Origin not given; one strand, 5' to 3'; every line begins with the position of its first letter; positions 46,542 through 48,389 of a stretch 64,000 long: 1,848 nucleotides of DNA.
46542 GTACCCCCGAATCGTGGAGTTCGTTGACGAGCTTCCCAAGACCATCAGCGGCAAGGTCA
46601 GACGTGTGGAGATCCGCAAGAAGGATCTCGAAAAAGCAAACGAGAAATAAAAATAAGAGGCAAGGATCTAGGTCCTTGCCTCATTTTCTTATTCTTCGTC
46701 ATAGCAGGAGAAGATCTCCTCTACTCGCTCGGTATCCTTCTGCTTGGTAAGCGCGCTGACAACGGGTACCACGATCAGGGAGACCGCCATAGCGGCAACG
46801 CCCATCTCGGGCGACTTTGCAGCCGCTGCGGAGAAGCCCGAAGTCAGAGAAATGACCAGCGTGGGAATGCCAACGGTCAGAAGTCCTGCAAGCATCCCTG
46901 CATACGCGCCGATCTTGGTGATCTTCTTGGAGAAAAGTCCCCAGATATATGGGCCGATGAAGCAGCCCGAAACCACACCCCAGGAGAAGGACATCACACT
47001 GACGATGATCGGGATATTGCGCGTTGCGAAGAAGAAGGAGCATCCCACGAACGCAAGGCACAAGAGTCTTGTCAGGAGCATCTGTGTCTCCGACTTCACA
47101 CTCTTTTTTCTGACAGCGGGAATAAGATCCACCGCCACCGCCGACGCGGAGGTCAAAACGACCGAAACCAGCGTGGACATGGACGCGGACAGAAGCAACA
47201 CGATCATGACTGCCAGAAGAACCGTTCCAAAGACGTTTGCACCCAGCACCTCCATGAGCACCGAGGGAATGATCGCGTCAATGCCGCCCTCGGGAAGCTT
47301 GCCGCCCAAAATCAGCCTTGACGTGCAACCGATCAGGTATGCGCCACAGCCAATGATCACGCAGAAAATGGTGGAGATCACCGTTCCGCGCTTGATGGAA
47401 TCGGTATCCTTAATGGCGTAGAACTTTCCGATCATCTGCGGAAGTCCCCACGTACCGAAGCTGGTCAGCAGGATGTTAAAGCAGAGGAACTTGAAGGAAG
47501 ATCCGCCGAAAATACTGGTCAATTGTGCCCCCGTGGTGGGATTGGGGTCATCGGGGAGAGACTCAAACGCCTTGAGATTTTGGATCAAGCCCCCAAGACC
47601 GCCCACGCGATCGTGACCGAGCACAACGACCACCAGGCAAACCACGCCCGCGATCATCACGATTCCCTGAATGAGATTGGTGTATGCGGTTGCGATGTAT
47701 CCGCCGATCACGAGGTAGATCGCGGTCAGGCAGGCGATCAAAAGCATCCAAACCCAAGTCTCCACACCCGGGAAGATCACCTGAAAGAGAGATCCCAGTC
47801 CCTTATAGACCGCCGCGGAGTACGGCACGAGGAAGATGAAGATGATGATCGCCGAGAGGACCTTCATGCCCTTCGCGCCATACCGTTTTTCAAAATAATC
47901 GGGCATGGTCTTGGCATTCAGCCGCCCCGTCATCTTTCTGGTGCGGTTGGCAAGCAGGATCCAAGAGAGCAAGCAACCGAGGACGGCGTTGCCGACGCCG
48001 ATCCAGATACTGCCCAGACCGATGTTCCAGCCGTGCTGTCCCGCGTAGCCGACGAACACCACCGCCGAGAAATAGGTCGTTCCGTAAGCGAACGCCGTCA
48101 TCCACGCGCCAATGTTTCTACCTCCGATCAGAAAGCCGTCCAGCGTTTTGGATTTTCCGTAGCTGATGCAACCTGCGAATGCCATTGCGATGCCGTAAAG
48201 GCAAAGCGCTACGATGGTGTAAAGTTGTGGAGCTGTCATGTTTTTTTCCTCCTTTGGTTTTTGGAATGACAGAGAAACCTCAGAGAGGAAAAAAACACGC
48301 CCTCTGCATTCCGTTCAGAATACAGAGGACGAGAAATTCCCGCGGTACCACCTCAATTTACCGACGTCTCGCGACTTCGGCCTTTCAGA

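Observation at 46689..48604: Tyr-specific T-box in front of a sodium:solute symporter, convergent with the T-box-regulated ligase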

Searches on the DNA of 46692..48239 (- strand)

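Call 10: search_rna_families(sources=[L001, L002, L003, L004, L005, L006, L007, L008, L009, L010, L011, L012, L013, L014, L015, L044, L046, L064], threshold=gathering)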
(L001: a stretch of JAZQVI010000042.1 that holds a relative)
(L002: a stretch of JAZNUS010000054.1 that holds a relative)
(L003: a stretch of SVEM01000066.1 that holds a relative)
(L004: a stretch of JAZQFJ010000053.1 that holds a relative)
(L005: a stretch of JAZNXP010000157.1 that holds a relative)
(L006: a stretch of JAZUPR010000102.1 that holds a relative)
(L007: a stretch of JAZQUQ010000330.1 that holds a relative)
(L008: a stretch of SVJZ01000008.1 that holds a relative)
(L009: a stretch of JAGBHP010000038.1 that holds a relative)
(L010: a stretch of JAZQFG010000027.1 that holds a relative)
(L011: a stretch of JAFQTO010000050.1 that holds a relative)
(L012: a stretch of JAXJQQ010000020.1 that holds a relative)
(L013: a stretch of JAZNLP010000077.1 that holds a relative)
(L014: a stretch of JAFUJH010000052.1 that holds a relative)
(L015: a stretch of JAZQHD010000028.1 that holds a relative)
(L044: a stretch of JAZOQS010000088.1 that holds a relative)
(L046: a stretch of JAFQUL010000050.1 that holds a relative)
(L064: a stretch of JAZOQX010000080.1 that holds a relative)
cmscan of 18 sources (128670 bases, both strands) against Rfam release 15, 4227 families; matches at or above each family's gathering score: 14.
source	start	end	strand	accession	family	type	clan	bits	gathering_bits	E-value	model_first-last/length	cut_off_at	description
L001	1197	1441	+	RF00230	T-box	Cis-reg; leader;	-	127.7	93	1.1e-27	1-219/219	no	T-box leader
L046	289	535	+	RF00230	T-box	Cis-reg; leader;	-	121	93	6e-26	1-219/219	no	T-box leader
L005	3212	3458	+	RF00230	T-box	Cis-reg; leader;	-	118.3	93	3e-25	1-219/219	no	T-box leader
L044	318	567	+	RF00230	T-box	Cis-reg; leader;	-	109.2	93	6.6e-23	1-219/219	no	T-box leader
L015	3681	3930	+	RF00230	T-box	Cis-reg; leader;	-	108.6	93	9.2e-23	1-219/219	no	T-box leader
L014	3666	3915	+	RF00230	T-box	Cis-reg; leader;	-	106.9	93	2.5e-22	1-219/219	no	T-box leader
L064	3693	3942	+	RF00230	T-box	Cis-reg; leader;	-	105.2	93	7.1e-22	1-219/219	no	T-box leader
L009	215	458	+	RF00230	T-box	Cis-reg; leader;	-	101.4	93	6.7e-21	1-219/219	no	T-box leader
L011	2888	3139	+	RF00230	T-box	Cis-reg; leader;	-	100.4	93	1.2e-20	1-219/219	no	T-box leader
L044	2255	2507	+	RF00230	T-box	Cis-reg; leader;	-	99.7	93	1.8e-20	1-219/219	no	T-box leader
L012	6170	6418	+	RF00230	T-box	Cis-reg; leader;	-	99.6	93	2e-20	1-219/219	no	T-box leader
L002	5577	5827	+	RF00230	T-box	Cis-reg; leader;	-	98.3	93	4.2e-20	1-219/219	no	T-box leader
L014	5689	5929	+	RF00230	T-box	Cis-reg; leader;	-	97.2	93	7.9e-20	1-219/219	no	T-box leader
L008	913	986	+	RF00005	tRNA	Gene; tRNA;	CL00001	65.9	29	8.7e-12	1-71/71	no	tRNA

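Call 37: search_rna_families(sources=[L061, L024, L034, L053, L069, L029, L070, L010, L079, L018, L048, L059, L067, L028, L003, L030], threshold=gathering)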
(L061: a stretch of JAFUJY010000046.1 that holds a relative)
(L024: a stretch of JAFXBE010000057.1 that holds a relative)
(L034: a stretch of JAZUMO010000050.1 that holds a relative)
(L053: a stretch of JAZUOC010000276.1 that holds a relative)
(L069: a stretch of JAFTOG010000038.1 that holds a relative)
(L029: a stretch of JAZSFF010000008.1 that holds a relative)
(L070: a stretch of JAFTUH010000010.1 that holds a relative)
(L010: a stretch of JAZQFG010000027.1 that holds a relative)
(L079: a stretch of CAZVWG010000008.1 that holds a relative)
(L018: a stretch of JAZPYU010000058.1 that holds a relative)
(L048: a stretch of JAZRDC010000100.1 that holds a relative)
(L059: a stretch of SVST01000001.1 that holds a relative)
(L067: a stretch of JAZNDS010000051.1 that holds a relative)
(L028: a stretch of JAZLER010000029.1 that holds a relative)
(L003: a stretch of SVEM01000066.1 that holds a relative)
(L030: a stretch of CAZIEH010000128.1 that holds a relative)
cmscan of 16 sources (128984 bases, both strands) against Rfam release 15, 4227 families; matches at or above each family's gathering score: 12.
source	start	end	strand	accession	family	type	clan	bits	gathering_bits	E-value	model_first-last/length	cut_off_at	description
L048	3001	3266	+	RF01854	Bacteria_large_SRP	Gene;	CL00003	173.5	60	3.2e-28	1-256/256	no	Bacterial large signal recognition particle RNA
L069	3666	3921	+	RF00230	T-box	Cis-reg; leader;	-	116.2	93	1e-24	1-219/219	no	T-box leader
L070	3687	3937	+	RF00230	T-box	Cis-reg; leader;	-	111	93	2.3e-23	1-219/219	no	T-box leader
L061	397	641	+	RF00230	T-box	Cis-reg; leader;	-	110.9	93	2.4e-23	1-219/219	no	T-box leader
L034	653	905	-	RF00230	T-box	Cis-reg; leader;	-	109.3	93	6e-23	1-219/219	no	T-box leader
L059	5665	5913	+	RF00230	T-box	Cis-reg; leader;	-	105.6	93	5.6e-22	1-219/219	no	T-box leader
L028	5601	5850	+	RF00230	T-box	Cis-reg; leader;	-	102.6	93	3.4e-21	1-219/219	no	T-box leader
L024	741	1003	+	RF00230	T-box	Cis-reg; leader;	-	99.7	93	1.8e-20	1-219/219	no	T-box leader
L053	577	827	-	RF00230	T-box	Cis-reg; leader;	-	96.6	93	1.1e-19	1-219/219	no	T-box leader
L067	5654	5902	+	RF00230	T-box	Cis-reg; leader;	-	95.3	93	2.5e-19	1-219/219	no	T-box leader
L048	128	208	-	RF00005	tRNA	Gene; tRNA;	CL00001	57.7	29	1.5e-09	1-71/71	no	tRNA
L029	5797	5880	-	RF00005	tRNA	Gene; tRNA;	CL00001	53.1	29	2.8e-08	1-71/71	no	tRNA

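Call 38: search_rna_families(source=L024, start=600, end=1150, threshold=gathering, show_alignments=1)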
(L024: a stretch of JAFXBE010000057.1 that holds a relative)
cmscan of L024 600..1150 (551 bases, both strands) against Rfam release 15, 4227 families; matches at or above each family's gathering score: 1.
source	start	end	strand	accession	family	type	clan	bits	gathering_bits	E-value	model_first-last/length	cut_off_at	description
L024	741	1003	+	RF00230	T-box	Cis-reg; leader;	-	99.7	93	7.8e-23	1-219/219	no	T-box leader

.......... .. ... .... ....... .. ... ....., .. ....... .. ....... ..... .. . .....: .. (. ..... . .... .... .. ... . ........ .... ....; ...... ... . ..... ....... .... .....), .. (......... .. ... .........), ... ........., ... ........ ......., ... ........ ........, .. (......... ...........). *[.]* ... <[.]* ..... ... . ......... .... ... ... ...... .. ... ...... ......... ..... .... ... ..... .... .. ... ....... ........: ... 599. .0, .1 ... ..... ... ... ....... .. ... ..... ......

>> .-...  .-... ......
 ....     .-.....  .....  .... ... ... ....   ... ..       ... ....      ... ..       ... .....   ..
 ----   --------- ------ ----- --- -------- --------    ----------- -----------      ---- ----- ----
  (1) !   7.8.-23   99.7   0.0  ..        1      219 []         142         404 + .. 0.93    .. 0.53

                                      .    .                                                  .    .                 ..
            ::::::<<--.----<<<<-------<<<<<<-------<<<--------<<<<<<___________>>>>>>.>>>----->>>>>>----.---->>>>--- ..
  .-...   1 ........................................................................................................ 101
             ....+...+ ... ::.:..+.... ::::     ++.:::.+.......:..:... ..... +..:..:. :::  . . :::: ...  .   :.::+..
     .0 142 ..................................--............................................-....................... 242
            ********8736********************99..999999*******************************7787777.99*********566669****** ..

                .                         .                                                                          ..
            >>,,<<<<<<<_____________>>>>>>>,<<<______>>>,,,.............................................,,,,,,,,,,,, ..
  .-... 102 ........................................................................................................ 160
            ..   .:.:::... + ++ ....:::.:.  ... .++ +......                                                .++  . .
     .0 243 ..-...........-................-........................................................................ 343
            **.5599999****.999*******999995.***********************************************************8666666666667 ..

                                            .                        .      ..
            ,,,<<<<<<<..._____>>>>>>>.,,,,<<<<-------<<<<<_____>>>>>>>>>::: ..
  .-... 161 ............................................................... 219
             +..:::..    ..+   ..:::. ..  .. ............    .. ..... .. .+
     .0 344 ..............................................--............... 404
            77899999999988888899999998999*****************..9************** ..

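Call 69: search_rna_families(sources=[L081, L082, L083, L084, L085, L086], threshold=gathering, show_alignments=3)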
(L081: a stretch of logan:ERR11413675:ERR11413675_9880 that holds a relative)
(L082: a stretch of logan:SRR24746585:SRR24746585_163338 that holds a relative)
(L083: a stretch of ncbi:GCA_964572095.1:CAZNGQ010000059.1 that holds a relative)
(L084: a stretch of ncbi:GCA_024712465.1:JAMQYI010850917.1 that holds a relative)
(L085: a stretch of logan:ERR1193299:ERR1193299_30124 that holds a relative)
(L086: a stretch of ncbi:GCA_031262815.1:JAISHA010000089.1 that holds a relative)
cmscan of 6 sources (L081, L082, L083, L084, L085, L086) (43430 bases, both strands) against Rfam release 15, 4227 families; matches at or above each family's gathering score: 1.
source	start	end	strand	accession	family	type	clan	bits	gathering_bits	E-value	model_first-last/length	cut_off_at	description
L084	3701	3943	+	RF00230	T-box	Cis-reg; leader;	-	100.5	93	3.8e-21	1-219/219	no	T-box leader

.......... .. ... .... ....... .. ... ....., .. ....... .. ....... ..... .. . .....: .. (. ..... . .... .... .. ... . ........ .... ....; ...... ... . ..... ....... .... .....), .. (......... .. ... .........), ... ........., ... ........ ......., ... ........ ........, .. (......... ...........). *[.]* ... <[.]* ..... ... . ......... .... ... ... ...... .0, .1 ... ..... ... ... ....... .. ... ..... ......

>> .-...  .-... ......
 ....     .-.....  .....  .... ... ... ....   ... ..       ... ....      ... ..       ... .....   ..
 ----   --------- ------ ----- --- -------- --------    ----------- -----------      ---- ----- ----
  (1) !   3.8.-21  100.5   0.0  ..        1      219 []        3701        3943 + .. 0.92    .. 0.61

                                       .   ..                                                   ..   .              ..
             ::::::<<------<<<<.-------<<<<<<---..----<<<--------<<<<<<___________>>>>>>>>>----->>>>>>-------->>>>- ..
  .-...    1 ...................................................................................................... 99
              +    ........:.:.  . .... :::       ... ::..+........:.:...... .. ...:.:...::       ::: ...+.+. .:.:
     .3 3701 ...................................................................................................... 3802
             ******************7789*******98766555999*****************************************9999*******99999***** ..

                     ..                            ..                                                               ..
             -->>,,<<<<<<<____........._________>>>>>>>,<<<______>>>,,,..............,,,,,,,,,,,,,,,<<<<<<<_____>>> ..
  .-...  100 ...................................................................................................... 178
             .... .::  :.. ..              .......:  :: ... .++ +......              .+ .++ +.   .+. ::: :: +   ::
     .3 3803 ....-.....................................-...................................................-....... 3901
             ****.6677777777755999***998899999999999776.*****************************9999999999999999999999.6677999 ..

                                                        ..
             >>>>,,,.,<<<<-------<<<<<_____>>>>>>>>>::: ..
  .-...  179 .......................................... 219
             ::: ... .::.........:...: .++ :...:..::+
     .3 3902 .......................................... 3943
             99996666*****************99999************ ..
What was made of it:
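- A relative with only 45% identity (L084) also has a UAC T-box (call 69).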

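Call 76: search_rna_families(sources=[L087, L088, L089, L090], threshold=gathering, show_alignments=3)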
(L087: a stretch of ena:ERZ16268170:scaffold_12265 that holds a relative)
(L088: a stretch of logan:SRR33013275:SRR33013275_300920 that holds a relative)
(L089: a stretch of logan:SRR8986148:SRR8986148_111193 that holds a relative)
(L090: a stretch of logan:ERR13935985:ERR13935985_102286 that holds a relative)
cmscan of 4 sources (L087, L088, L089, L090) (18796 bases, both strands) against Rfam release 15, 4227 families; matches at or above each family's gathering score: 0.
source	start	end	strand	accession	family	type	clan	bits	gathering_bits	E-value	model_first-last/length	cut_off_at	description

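Call 89: search_rna_families(sources=[L021, L025, L027, L031, L035, L038, L054, L056, L062, L063, L074, L075, L078, L080], threshold=gathering)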
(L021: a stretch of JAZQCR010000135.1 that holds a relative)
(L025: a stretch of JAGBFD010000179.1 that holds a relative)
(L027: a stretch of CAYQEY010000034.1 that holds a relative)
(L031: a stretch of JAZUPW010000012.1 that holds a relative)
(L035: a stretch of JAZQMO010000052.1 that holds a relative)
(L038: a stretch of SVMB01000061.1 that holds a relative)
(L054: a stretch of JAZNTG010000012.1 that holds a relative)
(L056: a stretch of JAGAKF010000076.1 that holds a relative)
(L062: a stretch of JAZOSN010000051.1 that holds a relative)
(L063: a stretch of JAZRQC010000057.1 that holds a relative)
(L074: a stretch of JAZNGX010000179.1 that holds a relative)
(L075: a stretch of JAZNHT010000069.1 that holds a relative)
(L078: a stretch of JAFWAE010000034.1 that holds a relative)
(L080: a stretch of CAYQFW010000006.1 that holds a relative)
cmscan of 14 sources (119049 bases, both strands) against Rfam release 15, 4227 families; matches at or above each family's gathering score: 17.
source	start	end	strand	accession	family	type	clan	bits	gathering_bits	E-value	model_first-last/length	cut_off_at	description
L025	3708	3935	+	RF00230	T-box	Cis-reg; leader;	-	149.1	93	3.2e-33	1-219/219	no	T-box leader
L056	3700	3928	+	RF00230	T-box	Cis-reg; leader;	-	143.8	93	7.2e-32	1-219/219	no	T-box leader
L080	3686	3929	+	RF00230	T-box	Cis-reg; leader;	-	120.4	93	8e-26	1-219/219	no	T-box leader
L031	3682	3925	+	RF00230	T-box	Cis-reg; leader;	-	120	93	9.7e-26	1-219/219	no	T-box leader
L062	1721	1968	+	RF00230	T-box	Cis-reg; leader;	-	119.7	93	1.2e-25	1-219/219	no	T-box leader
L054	3666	3913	+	RF00230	T-box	Cis-reg; leader;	-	116.1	93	1e-24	1-219/219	no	T-box leader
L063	3680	3931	+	RF00230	T-box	Cis-reg; leader;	-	114.1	93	3.3e-24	1-219/219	no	T-box leader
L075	672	922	+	RF00230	T-box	Cis-reg; leader;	-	112.2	93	1e-23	1-219/219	no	T-box leader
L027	3666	3914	+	RF00230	T-box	Cis-reg; leader;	-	112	93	1.1e-23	1-219/219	no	T-box leader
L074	3664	3915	+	RF00230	T-box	Cis-reg; leader;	-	110.5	93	2.8e-23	1-219/219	no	T-box leader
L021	3681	3923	+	RF00230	T-box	Cis-reg; leader;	-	108.8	93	7.8e-23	1-219/219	no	T-box leader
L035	3686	3930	+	RF00230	T-box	Cis-reg; leader;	-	106.6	93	2.8e-22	1-219/219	no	T-box leader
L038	3663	3916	+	RF00230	T-box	Cis-reg; leader;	-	103.6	93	1.7e-21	1-219/219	no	T-box leader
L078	3674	3923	+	RF00230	T-box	Cis-reg; leader;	-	95.2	93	2.4e-19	1-219/219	no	T-box leader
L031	3280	3354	+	RF01706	Gut-1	Gene; sRNA;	-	73.1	50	1.9e-12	1-77/77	no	Gut-1 RNA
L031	3061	3134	+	RF00005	tRNA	Gene; tRNA;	CL00001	68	29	2e-12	1-71/71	no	tRNA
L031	3173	3244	+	RF00005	tRNA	Gene; tRNA;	CL00001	55.1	29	7.2e-09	1-71/71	no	tRNA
